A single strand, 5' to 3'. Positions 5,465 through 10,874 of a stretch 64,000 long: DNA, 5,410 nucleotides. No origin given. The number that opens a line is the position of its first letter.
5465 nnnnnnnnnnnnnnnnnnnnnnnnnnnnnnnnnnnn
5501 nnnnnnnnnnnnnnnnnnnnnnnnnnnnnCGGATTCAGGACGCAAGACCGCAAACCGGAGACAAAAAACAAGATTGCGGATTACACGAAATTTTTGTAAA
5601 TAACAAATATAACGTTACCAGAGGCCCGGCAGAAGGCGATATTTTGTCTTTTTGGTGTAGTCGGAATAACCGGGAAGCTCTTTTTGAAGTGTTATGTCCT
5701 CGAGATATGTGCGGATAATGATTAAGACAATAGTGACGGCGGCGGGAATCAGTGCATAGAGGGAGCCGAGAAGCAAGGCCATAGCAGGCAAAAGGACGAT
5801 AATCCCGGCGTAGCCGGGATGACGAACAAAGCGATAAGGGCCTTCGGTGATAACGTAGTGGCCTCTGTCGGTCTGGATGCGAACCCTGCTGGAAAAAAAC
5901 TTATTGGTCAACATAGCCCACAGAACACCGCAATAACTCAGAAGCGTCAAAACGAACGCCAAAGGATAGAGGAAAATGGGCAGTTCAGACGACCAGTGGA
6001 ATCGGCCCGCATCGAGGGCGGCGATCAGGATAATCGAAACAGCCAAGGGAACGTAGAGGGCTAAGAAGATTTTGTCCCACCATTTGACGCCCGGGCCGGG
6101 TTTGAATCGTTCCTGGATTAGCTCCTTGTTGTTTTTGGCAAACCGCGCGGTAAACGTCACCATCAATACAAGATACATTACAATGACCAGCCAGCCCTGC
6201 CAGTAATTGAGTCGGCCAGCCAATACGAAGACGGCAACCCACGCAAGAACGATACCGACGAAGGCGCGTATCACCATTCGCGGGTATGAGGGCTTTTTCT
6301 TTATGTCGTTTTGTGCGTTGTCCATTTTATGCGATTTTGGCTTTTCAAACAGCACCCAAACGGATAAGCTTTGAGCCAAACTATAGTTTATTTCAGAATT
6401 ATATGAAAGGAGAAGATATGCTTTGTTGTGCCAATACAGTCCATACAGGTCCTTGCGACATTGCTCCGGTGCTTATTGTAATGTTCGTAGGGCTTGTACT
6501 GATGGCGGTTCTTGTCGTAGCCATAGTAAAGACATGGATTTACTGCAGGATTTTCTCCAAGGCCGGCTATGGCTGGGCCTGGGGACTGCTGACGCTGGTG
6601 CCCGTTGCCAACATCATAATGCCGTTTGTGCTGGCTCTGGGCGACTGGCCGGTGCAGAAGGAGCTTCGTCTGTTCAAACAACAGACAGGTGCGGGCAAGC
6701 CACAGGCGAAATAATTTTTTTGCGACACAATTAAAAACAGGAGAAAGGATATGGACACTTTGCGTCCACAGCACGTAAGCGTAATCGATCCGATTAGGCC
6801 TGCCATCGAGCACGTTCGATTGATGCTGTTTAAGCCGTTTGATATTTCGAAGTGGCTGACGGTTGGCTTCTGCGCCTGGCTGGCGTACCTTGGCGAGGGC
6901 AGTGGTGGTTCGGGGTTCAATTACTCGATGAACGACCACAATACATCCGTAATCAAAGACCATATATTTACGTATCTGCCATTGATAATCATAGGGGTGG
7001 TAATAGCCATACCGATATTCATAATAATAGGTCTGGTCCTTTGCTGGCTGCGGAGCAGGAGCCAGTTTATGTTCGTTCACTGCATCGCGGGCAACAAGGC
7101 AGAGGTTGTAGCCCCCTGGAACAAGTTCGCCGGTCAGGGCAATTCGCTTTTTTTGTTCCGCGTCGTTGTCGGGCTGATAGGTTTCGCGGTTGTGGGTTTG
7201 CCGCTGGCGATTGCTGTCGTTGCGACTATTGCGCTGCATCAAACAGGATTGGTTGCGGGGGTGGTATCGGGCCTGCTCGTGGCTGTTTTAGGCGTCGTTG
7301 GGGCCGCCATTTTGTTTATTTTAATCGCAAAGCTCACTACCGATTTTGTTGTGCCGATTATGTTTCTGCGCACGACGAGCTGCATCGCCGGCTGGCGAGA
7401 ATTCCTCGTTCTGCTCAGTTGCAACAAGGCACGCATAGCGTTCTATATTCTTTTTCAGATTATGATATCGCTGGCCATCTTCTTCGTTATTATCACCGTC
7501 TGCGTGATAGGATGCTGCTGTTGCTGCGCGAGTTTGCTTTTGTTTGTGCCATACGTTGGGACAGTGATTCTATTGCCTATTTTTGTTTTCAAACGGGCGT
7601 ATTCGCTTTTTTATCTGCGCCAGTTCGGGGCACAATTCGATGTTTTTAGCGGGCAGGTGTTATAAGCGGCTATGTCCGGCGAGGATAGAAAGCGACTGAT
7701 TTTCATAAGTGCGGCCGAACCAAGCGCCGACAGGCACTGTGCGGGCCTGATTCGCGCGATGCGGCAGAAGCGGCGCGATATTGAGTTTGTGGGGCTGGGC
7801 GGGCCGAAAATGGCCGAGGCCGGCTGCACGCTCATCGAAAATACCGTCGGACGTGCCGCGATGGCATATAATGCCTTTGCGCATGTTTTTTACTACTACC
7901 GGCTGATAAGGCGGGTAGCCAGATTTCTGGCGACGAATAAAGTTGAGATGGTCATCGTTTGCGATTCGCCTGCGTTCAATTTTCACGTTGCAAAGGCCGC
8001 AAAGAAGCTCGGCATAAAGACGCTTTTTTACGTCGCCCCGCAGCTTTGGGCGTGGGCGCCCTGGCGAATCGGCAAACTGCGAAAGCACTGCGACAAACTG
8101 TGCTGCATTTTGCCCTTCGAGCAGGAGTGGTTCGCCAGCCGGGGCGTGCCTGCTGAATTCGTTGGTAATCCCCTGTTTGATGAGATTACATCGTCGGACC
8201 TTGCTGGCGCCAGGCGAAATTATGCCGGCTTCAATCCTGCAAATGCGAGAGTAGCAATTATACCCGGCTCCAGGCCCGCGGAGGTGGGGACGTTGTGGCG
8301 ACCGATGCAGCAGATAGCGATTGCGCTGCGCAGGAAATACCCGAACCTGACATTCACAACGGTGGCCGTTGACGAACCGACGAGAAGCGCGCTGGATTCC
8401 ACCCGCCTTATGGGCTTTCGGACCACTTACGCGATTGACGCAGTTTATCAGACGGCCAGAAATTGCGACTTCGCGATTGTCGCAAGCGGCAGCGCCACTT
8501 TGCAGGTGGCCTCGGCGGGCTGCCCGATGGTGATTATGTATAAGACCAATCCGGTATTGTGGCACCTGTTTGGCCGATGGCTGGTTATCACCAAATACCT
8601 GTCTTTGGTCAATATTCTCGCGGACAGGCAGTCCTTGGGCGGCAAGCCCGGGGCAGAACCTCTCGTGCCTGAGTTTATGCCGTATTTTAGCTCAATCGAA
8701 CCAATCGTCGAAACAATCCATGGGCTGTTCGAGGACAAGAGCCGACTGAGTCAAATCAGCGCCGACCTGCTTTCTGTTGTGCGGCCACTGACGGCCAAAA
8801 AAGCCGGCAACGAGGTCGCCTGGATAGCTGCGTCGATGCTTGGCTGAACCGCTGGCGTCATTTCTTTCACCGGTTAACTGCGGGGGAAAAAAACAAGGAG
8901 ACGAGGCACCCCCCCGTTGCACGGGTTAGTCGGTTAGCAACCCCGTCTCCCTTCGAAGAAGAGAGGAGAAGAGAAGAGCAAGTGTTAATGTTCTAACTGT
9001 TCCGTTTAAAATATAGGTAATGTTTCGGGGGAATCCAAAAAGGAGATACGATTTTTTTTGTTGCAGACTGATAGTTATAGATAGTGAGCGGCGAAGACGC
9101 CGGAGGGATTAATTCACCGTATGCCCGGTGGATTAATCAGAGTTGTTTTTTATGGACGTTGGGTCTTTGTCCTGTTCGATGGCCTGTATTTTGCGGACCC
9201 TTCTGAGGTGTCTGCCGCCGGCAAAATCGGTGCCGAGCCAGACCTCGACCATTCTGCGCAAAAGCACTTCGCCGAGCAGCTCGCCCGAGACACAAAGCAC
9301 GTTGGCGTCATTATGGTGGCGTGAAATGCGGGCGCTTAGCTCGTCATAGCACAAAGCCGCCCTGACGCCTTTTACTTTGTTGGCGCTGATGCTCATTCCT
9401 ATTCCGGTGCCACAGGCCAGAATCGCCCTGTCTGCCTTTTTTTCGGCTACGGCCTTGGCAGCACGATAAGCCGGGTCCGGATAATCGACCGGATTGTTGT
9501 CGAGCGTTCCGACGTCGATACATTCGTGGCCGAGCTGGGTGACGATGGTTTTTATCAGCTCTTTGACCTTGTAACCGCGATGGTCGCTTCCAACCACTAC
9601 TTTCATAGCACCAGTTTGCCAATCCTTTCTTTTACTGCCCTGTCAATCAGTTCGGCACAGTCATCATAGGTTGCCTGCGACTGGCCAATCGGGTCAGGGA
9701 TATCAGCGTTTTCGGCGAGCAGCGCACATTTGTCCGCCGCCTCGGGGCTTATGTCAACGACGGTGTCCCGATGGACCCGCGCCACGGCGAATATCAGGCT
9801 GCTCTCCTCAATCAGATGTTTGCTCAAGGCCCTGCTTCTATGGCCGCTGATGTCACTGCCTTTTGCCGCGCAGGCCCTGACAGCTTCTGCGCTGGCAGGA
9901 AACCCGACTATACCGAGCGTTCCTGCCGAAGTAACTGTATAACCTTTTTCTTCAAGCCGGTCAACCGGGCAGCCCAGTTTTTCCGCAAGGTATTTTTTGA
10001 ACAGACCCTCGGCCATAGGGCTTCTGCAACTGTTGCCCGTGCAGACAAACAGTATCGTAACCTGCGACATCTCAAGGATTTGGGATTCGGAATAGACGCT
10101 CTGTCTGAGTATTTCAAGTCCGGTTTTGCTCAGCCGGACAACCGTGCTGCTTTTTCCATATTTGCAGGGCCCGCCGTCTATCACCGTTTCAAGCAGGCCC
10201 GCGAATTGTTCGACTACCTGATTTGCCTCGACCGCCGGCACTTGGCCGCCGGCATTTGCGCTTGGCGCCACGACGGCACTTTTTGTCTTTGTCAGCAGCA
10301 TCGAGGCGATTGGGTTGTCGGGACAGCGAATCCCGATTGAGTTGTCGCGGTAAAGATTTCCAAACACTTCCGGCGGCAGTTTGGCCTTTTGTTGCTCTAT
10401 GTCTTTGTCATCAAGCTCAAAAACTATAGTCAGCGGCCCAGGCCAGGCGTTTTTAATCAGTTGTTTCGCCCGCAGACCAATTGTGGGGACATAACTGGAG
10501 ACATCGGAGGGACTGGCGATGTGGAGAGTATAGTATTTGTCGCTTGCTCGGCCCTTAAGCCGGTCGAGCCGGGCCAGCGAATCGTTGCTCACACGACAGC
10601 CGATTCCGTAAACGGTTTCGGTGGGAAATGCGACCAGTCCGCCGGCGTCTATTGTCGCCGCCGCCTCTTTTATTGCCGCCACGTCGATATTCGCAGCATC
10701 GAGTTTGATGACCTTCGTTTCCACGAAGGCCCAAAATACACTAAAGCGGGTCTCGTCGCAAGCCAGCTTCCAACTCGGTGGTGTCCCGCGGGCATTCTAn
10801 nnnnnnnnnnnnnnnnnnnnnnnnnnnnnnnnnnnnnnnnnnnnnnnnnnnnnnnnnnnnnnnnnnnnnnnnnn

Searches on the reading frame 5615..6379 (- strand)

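Call 77: search_protein_families(library=pfam, proteins=[window:5615-6379:-], max_evalue=0.00001)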
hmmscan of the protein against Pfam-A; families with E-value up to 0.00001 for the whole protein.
window:5615-6379:- (254 aa): 2 families
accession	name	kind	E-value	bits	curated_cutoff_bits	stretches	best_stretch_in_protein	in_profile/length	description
PF04140.19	ICMT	-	5.4e-12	46.4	24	1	144-232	4-94/95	Isoprenylcysteine carboxyl methyltransferase (ICMT) family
PF04191.18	PEMT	-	9e-08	32.9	25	1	141-233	6-100/105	Phospholipid methyltransferase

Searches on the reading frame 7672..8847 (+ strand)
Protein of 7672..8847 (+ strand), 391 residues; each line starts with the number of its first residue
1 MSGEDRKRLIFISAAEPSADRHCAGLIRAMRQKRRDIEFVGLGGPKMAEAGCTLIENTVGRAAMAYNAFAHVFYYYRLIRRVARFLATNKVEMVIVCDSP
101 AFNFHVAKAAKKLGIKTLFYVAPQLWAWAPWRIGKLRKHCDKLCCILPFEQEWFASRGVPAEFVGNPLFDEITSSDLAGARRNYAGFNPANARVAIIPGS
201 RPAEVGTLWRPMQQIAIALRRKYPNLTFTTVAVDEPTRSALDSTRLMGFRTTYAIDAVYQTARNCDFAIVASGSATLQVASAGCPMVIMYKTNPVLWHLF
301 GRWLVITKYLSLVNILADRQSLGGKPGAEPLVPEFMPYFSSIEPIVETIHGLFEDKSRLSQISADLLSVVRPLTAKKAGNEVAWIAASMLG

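Call 77: search_protein_families(library=pfam, proteins=[window:7672-8847:+], max_evalue=0.00001)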
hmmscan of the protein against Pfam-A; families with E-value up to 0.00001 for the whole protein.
window:7672-8847:+ (391 aa): 2 families
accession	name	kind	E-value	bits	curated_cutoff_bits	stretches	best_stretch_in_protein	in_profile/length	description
PF02684.21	LpxB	-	3.2e-75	253.8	22.6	1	10-320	1-316/374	Lipid-A-disaccharide synthetase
PF13439.12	Glyco_transf_4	-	3.8e-06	27.5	28.5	0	21-162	6-157/170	Glycosyltransferase Family 4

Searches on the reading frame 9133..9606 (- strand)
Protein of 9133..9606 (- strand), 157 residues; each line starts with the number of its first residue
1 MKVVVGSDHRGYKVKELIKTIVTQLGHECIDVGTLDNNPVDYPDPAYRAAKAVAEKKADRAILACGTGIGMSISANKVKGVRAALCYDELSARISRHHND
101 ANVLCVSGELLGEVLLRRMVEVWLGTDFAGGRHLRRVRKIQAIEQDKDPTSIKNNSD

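Call 77: search_protein_families(library=pfam, proteins=[window:9133-9606:-], max_evalue=0.00001)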
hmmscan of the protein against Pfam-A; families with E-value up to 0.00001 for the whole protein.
window:9133-9606:- (157 aa): 1 family
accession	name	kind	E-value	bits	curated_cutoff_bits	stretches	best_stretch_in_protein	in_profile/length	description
PF02502.23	LacAB_rpiB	-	6.5e-53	178.8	24.7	1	3-140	1-138/138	Ribose/Galactose Isomerase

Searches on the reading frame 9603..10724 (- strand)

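Call 77: search_protein_families(library=pfam, proteins=[window:9603-10724:-], max_evalue=0.00001)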
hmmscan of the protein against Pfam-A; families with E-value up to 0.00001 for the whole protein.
window:9603-10724:- (373 aa): 2 families
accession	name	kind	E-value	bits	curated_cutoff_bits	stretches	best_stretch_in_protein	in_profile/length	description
PF01300.24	Sua5_yciO_yrdC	-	9.1e-44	149.5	25.1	1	25-209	3-178/178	Telomere recombination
PF01451.26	LMWPc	-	3.6e-26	92.5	23.2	1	224-365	1-141/144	Low molecular weight phosphotyrosine protein phosphatase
